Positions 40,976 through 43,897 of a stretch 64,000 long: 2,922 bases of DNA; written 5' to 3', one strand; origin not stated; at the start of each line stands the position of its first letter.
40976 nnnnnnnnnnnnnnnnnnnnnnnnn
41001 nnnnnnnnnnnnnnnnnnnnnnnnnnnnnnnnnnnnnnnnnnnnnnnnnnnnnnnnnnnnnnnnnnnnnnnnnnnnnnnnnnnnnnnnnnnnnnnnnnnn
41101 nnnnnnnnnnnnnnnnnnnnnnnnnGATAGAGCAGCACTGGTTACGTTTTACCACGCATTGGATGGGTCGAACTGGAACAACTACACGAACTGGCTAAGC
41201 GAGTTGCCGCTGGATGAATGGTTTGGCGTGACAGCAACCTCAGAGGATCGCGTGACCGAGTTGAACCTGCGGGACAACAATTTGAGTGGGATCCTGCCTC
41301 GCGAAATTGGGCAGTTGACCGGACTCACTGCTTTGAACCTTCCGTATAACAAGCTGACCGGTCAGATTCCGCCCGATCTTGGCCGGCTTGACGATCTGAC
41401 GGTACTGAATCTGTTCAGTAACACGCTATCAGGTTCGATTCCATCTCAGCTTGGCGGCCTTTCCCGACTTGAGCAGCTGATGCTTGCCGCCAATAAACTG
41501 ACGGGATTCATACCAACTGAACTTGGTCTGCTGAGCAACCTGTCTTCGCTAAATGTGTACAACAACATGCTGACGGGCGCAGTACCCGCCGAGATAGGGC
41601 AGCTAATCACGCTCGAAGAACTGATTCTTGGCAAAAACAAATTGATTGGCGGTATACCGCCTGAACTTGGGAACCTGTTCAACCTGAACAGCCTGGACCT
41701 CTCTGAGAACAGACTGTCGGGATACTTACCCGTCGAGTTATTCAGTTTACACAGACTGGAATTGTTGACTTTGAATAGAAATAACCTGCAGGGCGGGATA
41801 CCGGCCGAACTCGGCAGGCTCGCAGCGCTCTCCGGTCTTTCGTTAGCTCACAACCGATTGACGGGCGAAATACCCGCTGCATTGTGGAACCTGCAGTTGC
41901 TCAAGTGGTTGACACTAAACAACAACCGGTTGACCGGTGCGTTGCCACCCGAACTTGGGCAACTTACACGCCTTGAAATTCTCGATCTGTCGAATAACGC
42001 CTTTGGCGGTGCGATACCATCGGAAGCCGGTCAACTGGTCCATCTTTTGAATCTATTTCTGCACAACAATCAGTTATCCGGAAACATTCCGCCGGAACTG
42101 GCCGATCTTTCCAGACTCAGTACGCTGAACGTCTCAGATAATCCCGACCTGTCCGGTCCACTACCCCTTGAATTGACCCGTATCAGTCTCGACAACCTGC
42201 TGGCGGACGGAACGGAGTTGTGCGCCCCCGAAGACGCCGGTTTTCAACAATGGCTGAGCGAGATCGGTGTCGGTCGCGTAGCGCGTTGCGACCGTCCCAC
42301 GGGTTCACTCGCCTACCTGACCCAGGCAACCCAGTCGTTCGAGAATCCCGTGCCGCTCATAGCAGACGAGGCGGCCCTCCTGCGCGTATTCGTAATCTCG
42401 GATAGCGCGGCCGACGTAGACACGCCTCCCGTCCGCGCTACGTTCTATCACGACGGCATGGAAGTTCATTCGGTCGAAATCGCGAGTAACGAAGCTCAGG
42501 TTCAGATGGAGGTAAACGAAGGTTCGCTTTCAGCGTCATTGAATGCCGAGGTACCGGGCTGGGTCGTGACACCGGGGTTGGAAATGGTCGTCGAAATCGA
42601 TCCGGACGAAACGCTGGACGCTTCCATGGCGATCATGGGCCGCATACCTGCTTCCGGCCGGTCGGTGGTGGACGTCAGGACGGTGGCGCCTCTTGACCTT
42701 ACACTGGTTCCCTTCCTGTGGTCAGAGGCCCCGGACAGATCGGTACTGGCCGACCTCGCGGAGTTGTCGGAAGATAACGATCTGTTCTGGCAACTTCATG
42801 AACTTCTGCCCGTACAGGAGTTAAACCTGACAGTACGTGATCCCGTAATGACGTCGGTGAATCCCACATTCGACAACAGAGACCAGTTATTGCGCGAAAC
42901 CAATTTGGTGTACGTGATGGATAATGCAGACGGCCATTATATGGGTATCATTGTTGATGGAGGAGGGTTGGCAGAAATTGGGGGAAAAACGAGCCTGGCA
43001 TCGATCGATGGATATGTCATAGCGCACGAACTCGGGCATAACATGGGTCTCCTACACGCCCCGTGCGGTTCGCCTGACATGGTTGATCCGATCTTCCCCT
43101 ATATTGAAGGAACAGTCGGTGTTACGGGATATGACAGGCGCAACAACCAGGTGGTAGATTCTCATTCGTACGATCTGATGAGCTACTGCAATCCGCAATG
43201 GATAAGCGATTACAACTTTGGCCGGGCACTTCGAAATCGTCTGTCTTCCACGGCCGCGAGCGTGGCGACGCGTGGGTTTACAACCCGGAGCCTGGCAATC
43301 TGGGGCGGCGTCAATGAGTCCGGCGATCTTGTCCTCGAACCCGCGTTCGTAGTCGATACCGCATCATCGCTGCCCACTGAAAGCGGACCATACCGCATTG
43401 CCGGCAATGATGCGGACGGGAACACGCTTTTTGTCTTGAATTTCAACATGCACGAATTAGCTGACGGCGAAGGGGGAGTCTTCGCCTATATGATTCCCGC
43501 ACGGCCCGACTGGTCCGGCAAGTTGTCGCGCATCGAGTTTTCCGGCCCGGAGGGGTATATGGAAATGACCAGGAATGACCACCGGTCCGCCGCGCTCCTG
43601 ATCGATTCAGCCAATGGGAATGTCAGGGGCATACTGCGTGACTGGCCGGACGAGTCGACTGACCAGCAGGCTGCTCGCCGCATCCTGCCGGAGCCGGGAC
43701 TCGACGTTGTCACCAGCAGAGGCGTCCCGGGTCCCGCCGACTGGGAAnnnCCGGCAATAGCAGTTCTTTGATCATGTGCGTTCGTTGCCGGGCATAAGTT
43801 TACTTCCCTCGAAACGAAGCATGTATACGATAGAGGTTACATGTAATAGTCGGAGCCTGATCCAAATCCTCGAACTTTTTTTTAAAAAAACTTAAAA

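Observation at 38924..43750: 1608-aa lipoprotein fusing Big_2 domains, plant-type LRR modules and a C-terminal metzincin protease domain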

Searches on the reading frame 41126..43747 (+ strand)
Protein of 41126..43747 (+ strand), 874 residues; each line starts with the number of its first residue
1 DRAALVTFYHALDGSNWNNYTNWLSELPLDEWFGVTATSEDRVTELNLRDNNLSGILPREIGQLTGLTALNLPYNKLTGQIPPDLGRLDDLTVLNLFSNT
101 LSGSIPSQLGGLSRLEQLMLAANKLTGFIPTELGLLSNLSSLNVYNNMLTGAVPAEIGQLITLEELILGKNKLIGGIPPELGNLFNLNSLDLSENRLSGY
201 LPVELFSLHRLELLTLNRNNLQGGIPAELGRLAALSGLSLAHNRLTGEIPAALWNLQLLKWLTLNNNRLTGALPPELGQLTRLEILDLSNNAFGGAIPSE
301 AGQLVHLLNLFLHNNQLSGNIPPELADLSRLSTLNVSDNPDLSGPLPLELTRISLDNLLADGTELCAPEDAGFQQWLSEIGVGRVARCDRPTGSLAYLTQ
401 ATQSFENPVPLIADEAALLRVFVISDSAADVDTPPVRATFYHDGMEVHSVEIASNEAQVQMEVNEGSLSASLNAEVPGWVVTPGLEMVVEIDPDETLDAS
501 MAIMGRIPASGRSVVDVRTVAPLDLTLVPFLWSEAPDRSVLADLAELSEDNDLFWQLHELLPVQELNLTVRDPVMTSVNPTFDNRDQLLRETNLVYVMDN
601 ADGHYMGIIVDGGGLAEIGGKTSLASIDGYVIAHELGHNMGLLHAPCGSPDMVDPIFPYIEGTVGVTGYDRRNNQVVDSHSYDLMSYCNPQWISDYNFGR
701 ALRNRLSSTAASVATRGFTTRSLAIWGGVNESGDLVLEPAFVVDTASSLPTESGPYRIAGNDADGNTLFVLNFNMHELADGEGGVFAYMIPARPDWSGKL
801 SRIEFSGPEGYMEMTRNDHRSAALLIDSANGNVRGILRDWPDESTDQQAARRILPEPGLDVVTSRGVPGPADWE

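Call 88: predict_structure(alignment_id=A3)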
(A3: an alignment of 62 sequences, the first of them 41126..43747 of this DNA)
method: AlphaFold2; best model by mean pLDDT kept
length: 874 residues; sequences in the alignment: 62
mean_pLDDT: 92.8   pTM: 0.82
mean pLDDT of the five models: 92.8, 91.8, 91.1, 90.9, 90.0
residues with pLDDT >= 90: 712; 70-90: 138; 50-70: 17; < 50: 7
segments of 3 or more residues with pLDDT < 50: 846-851
pLDDT, mean of each block of 10 residues (from residue 1): 97 91 95 96 94 94 97 94 98 95 98 98 96 98 97 98 97 98 98 98 97 98 98 98 98 96 98 96 97 98 97 97 97 96 97 94 92 88 82 87 85 95 86 96 97 92 92 96 97 91 90 93 97 91 94 95 96 95 94 95 94 92 96 97 90 85 91 92 94 94 86 64 94 89 92 94 95 92 91 91 92 84 90 91 53 71 90 83
secondary structure, 60 per line:
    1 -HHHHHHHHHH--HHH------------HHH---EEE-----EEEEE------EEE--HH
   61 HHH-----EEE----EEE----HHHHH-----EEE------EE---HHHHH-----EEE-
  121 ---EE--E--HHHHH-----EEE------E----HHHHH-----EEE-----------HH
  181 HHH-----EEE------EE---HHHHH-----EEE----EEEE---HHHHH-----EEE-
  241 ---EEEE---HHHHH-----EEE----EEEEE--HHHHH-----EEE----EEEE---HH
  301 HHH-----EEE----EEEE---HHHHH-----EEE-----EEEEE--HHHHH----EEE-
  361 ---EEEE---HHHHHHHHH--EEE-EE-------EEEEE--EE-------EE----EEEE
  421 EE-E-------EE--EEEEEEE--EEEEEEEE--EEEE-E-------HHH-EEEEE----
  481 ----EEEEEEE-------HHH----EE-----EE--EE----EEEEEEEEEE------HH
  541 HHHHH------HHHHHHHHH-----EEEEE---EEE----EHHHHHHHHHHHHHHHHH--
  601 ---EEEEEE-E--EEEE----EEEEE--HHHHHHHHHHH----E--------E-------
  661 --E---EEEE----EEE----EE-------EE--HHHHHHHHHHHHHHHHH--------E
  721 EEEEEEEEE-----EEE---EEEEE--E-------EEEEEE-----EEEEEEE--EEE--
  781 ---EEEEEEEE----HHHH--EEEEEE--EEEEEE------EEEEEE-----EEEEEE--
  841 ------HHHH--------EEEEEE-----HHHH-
elements in order (helices of 4 or more, strands of 3 or more residues): H2-11 E35-37 E43-47 E54-56 H59-63 E69-71 E76-78 H83-87 E93-95 H107-111 E117-119 H131-135 E141-143 H155-159 E165-167 H179-183 E189-191 H203-207 E213-215 E220-223 H227-231 E237-239 E244-247 H251-255 E261-263 E268-272 H275-279 E285-287 E292-295 H299-303 E309-311 E316-319 H323-327 E333-335 E341-345 H348-352 E357-359 E364-367 H371-379 E382-384 E395-399 E417-422 E436-442 E445-452 E455-458 E472-476 E485-491 E523-532 H539-545 H552-560 E566-570 E574-576 H582-598 E604-609 E614-617 E622-626 H629-639 E667-670 E675-677 H695-711 E720-729 E735-737 E741-745 E756-761 E767-773 E776-778 E784-791 H796-799 E802-807 E810-815 E822-827 E833-838 H847-850 E859-864 H870-873

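Call 90: fold_search(model_id=the predicted structure, library=pdb)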
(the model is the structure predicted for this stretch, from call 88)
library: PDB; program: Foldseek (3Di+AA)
matches with E <= 10: 1558; with E <= 0.001: 593
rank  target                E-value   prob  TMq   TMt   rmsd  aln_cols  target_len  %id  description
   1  4mna                  1.8e-26  1.00  0.34  0.44   6.0       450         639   30  Crystal structure of the free FLS2 ectodomains (released 2013-12-04)
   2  8wei_A                3.6e-26  1.00  0.39  0.52   4.3       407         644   35  Crystal structure of Brassica napus MIK2 ectodomain (N393D mutant) (released 2024-11-06)
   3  5xjx_A                3.9e-26  1.00  0.28  0.45  11.1       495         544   29  Pre-formed plant receptor ERL1-TMM complex (released 2019-01-23)
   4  5xjo_A                2.1e-25  1.00  0.41  0.68   2.8       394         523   34  Plant receptor ERL1-TMM in complex with peptide EPF1 (released 2019-01-23)
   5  5xkn_A                2.5e-25  1.00  0.29  0.47  10.8       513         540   27  Crystal structure of plant receptor ERL2 in complexe with EPFL4 (released 2019-01-23)
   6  5xkj_A                3.8e-25  1.00  0.30  0.51  10.8       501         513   28  Crystal structure of plant receptor ERL1-TMM in complexe with EPF2 (released 2019-01-23)
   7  8web_A                4.7e-25  1.00  0.40  0.53   3.3       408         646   34  Crystal structure of Arabidopsis thaliana MIK2 ectodomain (released 2024-11-06)
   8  4mn8_A                5.2e-25  1.00  0.38  0.43   4.4       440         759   31  Crystal structure of flg22 in complex with the FLS2 and BAK1 ectodomains (released 2013-12-04)
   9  8wec_A                7.1e-25  1.00  0.21  0.27  13.2       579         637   25  Crystal structure of Arabidopsis thaliana MIK2 ectodomain in complex with BAK1 ectodomain and SCOOP12 (released 2024-11-06)
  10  8wef_A                8.1e-25  1.00  0.39  0.52   3.2       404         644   34  Crystal structure of Brassica napus MIK2 ectodomain in complex with Fusarium oxysporum SCOOPL (released 2024-11-06)
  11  8weh_A                1.2e-24  1.00  0.39  0.52   3.0       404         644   34  Crystal structure of Brassica napus MIK2 ectodomain (N393A mutant) (released 2024-11-06)
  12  8wee_A                2.4e-24  1.00  0.40  0.53   2.8       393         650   36  Crystal structure of Arabidopsis thaliana MIK2 ectodomain in complex with SCOOP12 (released 2024-11-06)
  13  6s6q_A                4.5e-24  1.00  0.26  0.27   9.7       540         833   26  Crystal structure of the LRR ectodomain of the plant membrane receptor kinase GASSHO1/SCHENGEN3 from Arabidopsis thali (released 2020-01-29)
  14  8yaa_A                1.1e-23  1.00  0.39  0.52   3.9       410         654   33  Cryo-EM structure of MIK2-SCOOP12-BAK1 (released 2024-10-30)
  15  7odk_AAA              2.7e-23  1.00  0.27  0.35   8.9       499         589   26  Plant peptide hormone receptor H1 (released 2022-02-16)
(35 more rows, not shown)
